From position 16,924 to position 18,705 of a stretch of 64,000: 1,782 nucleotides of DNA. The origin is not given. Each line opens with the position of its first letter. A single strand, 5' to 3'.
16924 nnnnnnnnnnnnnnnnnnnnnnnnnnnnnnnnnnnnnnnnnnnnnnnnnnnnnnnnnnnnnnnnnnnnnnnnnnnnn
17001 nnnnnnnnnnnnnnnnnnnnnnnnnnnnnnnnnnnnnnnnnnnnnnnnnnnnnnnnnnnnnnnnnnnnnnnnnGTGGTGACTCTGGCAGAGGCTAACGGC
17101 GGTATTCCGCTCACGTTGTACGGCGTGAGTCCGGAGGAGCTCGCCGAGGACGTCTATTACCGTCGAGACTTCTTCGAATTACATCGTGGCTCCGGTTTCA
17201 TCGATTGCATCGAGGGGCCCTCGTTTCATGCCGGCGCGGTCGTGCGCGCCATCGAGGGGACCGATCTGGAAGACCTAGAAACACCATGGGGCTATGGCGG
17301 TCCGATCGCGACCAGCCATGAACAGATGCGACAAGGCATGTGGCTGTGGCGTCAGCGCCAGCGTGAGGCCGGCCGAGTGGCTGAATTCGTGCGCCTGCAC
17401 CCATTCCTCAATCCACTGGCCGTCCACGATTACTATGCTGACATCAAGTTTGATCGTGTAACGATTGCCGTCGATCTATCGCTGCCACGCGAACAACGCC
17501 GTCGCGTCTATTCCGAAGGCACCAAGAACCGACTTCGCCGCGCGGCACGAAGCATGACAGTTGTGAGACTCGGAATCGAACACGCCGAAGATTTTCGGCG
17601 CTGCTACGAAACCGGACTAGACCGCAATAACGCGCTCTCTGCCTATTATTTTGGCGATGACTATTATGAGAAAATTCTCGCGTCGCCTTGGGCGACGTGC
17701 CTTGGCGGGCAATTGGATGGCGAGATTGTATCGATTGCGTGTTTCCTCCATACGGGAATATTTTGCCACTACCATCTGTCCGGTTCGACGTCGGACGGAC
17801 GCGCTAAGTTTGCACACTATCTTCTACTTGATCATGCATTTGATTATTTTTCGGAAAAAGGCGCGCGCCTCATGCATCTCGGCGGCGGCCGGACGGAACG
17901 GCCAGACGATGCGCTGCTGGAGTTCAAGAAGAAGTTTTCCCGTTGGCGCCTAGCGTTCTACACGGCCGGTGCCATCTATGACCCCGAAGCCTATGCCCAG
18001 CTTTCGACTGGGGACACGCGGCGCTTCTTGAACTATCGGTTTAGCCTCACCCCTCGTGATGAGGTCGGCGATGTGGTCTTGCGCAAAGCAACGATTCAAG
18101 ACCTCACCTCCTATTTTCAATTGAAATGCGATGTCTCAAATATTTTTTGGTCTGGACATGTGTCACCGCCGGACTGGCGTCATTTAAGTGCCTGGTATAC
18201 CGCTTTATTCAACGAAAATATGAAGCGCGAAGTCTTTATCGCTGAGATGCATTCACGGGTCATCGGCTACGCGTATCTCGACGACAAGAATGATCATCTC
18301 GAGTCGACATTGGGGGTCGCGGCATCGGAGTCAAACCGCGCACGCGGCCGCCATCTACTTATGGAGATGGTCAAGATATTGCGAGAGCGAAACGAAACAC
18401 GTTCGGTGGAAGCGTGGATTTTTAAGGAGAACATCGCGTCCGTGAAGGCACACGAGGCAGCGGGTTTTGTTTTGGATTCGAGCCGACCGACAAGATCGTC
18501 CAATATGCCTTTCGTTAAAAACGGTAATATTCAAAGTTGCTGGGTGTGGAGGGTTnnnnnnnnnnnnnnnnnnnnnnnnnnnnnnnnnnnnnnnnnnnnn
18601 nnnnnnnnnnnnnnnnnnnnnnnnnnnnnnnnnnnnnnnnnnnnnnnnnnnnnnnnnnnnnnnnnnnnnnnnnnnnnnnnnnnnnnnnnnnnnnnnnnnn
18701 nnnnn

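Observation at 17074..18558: FemAB-like/GNAT fusion inside the NulO island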

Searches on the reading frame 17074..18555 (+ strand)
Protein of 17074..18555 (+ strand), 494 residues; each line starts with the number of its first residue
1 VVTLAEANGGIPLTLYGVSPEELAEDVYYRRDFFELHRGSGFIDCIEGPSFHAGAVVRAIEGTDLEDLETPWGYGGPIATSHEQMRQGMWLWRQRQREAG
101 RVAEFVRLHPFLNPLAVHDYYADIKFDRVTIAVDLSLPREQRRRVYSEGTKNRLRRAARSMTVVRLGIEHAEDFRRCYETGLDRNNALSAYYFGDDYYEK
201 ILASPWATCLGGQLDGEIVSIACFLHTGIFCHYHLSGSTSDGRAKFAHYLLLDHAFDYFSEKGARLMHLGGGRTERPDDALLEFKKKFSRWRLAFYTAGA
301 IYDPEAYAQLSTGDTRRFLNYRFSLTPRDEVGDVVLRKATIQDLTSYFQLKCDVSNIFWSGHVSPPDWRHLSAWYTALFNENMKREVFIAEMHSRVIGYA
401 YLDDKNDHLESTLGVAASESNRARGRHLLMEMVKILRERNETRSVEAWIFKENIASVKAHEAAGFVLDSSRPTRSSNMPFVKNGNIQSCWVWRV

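Call 5: search_protein_families(library=pfam, proteins=[window:17074-18555:+], max_evalue=1)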
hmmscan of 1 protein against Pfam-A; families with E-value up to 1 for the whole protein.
window:17074-18555:+ (494 aa): 6 families
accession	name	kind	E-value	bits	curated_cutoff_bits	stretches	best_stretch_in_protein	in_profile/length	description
PF00583.31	Acetyltransf_1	-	1.4e-07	32.2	20.7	1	366-465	14-116/116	Acetyltransferase (GNAT) family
PF13302.13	Acetyltransf_3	-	1e-06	29.9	25.4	1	334-466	2-138/138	Acetyltransferase (GNAT) domain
PF13420.13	Acetyltransf_4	-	2.3e-05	24.9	24.3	1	384-466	48-135/155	Acetyltransferase (GNAT) domain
PF13480.13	Acetyltransf_6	-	0.00031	21.4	22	1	152-274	5-139/143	Acetyltransferase (GNAT) domain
PF21757.2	DUF6870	-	0.1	13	24.4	1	127-163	16-52/71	Family of unknown function (DUF6870)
PF13508.13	Acetyltransf_7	-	0.13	13.1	27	1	385-442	3-62/84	Acetyltransferase (GNAT) domain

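Call 7: search_protein_families(library=ncbifam, proteins=[window:17074-18555:+], max_evalue=0.01)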
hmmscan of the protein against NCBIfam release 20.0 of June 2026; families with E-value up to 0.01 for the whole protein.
window:17074-18555:+ (494 aa): 3 families
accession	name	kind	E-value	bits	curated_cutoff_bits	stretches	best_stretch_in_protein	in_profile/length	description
NF047883.1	UAcmpLyAlTFemX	equivalog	2.8e-07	30.1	500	1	143-310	164-335/337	UDP-N-acetylmuramoylpentapeptide-lysine N(6)-alanyltransferase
TIGR03585.1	PseH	equivalog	4.2e-07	30.2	93.1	1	373-469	40-137/156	UDP-4-amino-4,6-dideoxy-N-acetyl-beta-L-altrosamine N-acetyltransferase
NF040504.1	resist_ArsN1b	equivalog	7.2e-05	22.6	210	1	388-466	51-134/159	arsinothricin resistance N-acetyltransferase ArsN1 family B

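Call 8: search_solved_structures(query=window:17074-18555:+, max_evalue=10, show_alignments=2)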
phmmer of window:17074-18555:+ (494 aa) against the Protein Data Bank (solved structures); distinct sequences matched with E-value up to 10: 7.
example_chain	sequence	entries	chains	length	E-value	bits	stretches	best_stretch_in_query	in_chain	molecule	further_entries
4ii9_A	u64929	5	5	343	6.9e-06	28.8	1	129-311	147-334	FemX | UDP-N-acetylmuramoylpentapeptide-lysine N(6)-alanyltransferase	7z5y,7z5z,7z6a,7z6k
1xe4_A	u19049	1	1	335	9.6e-06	28.3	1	129-310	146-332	FemX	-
1ne9_A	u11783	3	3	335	9.6e-06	28.3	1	129-310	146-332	FemX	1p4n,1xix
3gkr_A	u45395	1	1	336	9.7e-06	28.3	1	129-310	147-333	FemX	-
1xf8_A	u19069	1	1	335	3.2e-05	26.6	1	129-310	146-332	FemX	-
8q6u_A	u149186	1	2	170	0.69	12.3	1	357-469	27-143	Aminoglycoside N6'-acetyltransferase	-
4xpk_A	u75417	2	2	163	1.5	11.2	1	381-467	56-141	N-Acetyltransferase, PseH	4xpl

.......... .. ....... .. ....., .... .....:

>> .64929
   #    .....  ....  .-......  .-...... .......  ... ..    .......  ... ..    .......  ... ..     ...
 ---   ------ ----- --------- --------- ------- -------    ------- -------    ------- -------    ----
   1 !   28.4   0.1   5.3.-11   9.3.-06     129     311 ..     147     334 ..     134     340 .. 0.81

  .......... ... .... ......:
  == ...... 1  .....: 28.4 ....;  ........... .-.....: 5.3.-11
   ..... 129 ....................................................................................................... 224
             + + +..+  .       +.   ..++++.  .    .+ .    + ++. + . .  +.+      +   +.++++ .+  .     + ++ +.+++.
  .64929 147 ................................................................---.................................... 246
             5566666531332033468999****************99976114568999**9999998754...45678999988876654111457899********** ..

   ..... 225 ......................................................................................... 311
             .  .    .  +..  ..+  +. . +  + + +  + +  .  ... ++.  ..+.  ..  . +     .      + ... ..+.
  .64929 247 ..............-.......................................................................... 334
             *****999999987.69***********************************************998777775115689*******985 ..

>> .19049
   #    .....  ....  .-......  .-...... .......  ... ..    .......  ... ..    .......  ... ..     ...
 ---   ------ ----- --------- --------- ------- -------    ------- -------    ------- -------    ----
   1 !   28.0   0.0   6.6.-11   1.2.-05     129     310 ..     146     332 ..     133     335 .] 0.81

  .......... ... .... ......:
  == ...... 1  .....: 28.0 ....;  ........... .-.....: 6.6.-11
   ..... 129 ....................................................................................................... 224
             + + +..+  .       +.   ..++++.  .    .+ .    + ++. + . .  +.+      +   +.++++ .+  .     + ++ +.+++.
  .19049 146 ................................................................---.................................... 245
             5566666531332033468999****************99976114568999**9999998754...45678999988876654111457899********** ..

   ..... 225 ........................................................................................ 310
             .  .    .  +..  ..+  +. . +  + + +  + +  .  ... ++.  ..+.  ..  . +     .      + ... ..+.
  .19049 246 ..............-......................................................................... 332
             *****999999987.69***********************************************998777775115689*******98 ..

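Call 9: find_homologous_proteins(query=window:17074-18555:+, max_evalue=0.001)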
Query window:17074-18555:+ (494 aa): 58 proteins with E <= 0.001 among 8000 candidates.
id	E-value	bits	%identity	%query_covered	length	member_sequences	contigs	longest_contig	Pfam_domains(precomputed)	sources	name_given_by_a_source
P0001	0.0e+0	1155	100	100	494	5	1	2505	PF13420.14,PF13302.14,PF00583.32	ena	-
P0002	9.0e-243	825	70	98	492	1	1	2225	PF13480.14,PF13302.14,PF00583.32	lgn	-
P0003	3.6e-232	790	68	98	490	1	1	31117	PF00583.32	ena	-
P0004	5.2e-200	684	59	98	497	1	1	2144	PF13480.14,PF13302.14,PF00583.32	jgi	jgi:UDP-N-acetylbacillosamine alanyltransferase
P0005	5.8e-200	684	60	98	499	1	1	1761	PF13480.14,PF13302.14,PF00583.32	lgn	-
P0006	4.8e-152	526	47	98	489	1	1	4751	PF13480.14,PF13302.14,PF13508.14,PF00583.32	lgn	-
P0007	9.7e-152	525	50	97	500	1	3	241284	PF13480.14,PF00583.32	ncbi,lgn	ncbi:MAG: GNAT family N-acetyltransferase [Alphaproteobacteria bacterium]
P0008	2.6e-150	520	50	97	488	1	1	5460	PF13480.14,PF13302.14,PF13508.14,PF00583.32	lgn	-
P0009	1.7e-147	511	48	98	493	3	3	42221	PF13480.14,PF13302.14,PF00583.32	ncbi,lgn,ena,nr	ncbi:MAG: hypothetical protein CMM54_08835 [Rhodospirillaceae bacterium]|nr:hypothetical protein [Rh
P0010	1.8e-147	511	49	97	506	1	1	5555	PF13480.14,PF13302.14,PF00583.32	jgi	jgi:RimJ/RimL family protein N-acetyltransferase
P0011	6.8e-147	509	47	98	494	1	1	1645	PF13302.14,PF02388.23,PF00583.32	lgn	-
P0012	2.9e-146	507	47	98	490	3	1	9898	PF13480.14,PF13302.14,PF00583.32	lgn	-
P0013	8.2e-145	502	48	98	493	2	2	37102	PF13480.14,PF13302.14,PF00583.32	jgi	jgi:RimJ/RimL family protein N-acetyltransferase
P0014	1.0e-144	502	48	98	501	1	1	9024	PF13480.14,PF13302.14,PF13508.14,PF00583.32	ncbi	ncbi:MAG: GNAT family N-acetyltransferase [Alphaproteobacteria bacterium]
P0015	2.7e-144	500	47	99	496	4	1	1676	PF13480.14,PF13302.14,PF13508.14,PF00583.32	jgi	-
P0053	1.7e-72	263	42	62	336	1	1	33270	PF13480.14,PF02388.23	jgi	jgi:hypothetical protein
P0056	1.7e-58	217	47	47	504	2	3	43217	PF14602.13,PF00132.31,PF25087.2,PF25084.2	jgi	jgi:UDP-perosamine 4-acetyltransferase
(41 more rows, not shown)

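Call 26: find_encoding_contigs(protein=P0003, flank=10000, max_places=2)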
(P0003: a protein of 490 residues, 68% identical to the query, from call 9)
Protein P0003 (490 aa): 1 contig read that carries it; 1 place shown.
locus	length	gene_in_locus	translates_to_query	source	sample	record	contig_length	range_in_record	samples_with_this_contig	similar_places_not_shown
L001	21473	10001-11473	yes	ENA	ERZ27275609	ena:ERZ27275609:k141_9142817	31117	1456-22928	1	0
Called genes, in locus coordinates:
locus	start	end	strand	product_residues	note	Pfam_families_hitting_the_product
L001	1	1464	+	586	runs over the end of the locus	PF00664:ABC_membrane, PF00005:ABC_tran, PF02463:SMC_N (faint)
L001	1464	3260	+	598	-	-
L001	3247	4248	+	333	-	PF01408:GFO_IDH_MocA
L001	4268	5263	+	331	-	PF04055:Radical_SAM, PF13186:SPASM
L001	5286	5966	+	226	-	PF25087:GMPPB_C (faint), PF00132:Hexapep (weak)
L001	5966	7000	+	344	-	-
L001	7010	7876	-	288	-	PF01370:Epimerase, PF04321:RmlD_sub_bind, PF07993:NAD_binding_4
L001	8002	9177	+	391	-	PF02350:Epimerase_2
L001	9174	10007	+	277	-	PF00106:adh_short, PF08659:KR, PF13561:adh_short_C2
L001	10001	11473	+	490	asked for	PF00583:Acetyltransf_1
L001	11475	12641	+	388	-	PF02350:Epimerase_2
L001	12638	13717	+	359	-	PF03102:NeuB, PF08666:SAF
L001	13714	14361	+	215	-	PF17836:PglD_N (weak), PF25087:GMPPB_C (faint), PF25084:LbH_EIF2B, PF00132:Hexapep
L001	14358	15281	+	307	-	PF22725:GFO_IDH_MocA_C3, PF02894:GFO_IDH_MocA_C (faint)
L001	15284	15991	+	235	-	PF02348:CTP_transf_3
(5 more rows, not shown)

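Call 27: find_encoding_contigs(protein=P0007, flank=10000, max_places=2)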
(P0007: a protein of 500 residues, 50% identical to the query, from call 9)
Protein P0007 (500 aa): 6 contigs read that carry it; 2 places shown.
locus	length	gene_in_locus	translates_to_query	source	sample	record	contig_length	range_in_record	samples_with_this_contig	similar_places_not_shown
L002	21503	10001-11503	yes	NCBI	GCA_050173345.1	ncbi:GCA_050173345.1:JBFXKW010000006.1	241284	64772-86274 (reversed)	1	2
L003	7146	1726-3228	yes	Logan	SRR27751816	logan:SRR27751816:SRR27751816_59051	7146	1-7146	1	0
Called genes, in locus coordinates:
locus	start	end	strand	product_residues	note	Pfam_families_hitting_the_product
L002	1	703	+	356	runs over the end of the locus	PF04055:Radical_SAM, PF13186:SPASM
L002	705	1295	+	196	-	PF13302:Acetyltransf_3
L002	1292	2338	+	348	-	PF00483:NTP_transferase, PF12804:NTP_transf_3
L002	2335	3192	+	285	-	PF13489:Methyltransf_23, PF08241:Methyltransf_11, PF08242:Methyltransf_12, PF13649:Methyltransf_25, PF13847:Methyltransf_31 (weak)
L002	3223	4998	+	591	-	PF00664:ABC_membrane, PF09818:ABC_ATPase (faint), PF00005:ABC_tran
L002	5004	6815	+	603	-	-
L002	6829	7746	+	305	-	PF13469:Sulfotransfer_3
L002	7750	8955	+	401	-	PF01041:DegT_DnrJ_EryC1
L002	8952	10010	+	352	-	-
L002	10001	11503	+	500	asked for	PF00583:Acetyltransf_1 (faint), PF13480:Acetyltransf_6 (weak)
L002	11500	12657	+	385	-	PF02350:Epimerase_2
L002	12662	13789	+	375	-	PF03102:NeuB, PF08666:SAF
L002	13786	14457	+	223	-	PF17836:PglD_N (weak), PF25084:LbH_EIF2B (weak), PF25087:GMPPB_C (weak), PF00132:Hexapep (weak), PF14602:Hexapep_2 (weak)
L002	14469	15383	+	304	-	PF22725:GFO_IDH_MocA_C3, PF02894:GFO_IDH_MocA_C (faint)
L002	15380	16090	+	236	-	PF02348:CTP_transf_3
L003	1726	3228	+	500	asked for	PF00583:Acetyltransf_1 (faint), PF13480:Acetyltransf_6 (weak)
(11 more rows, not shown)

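Call 28: find_encoding_contigs(protein=P0056, flank=10000, max_places=2)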
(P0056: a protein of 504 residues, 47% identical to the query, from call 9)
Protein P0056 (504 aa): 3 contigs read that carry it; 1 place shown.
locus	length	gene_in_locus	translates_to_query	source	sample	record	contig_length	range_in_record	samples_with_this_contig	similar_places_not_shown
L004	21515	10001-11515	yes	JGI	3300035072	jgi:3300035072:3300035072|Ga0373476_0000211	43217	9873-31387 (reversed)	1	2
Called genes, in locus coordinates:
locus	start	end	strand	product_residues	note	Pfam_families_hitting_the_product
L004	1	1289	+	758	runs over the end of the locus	PF02706:Wzz, PF01656:CbiA, PF09140:MipZ, PF10609:ParA (weak), PF13614:AAA_31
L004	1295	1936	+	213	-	-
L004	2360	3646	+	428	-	PF03721:UDPG_MGDP_dh_N, PF00984:UDPG_MGDP_dh, PF03720:UDPG_MGDP_dh_C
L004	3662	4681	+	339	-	PF01073:3Beta_HSD, PF01370:Epimerase, PF02719:Polysacc_synt_2, PF07993:NAD_binding_4, PF16363:GDP_Man_Dehyd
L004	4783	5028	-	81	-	-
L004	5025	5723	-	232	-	PF13276:HTH_21 (weak), PF24764:rva_4 (weak), PF00665:rve, PF13683:rve_3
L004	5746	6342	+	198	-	PF13358:DDE_3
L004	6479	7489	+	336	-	PF00106:adh_short (weak), PF01073:3Beta_HSD, PF01370:Epimerase, PF02719:Polysacc_synt_2, PF04321:RmlD_sub_bind, PF07993:NAD_binding_4, PF16363:GDP_Man_Dehyd, PF13460:NAD_binding_10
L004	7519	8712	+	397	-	PF01041:DegT_DnrJ_EryC1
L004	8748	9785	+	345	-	-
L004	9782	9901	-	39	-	-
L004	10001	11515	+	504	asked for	PF25084:LbH_EIF2B (weak), PF25087:GMPPB_C (faint), PF00132:Hexapep, PF14602:Hexapep_2 (weak)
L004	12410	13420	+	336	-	PF03102:NeuB, PF08666:SAF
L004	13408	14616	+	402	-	PF02350:Epimerase_2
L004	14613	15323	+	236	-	PF02348:CTP_transf_3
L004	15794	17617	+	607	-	PF00664:ABC_membrane, PF00005:ABC_tran, PF02463:SMC_N (weak)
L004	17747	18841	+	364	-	PF00571:CBS (weak), PF00483:NTP_transferase, PF12804:NTP_transf_3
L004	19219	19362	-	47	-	-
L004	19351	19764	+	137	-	-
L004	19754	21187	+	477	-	PF00239:Resolvase, PF07508:Recombinase, PF13408:Zn_ribbon_recom (weak)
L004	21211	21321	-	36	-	-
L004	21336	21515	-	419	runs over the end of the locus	PF13276:HTH_21 (weak), PF00665:rve, PF13683:rve_3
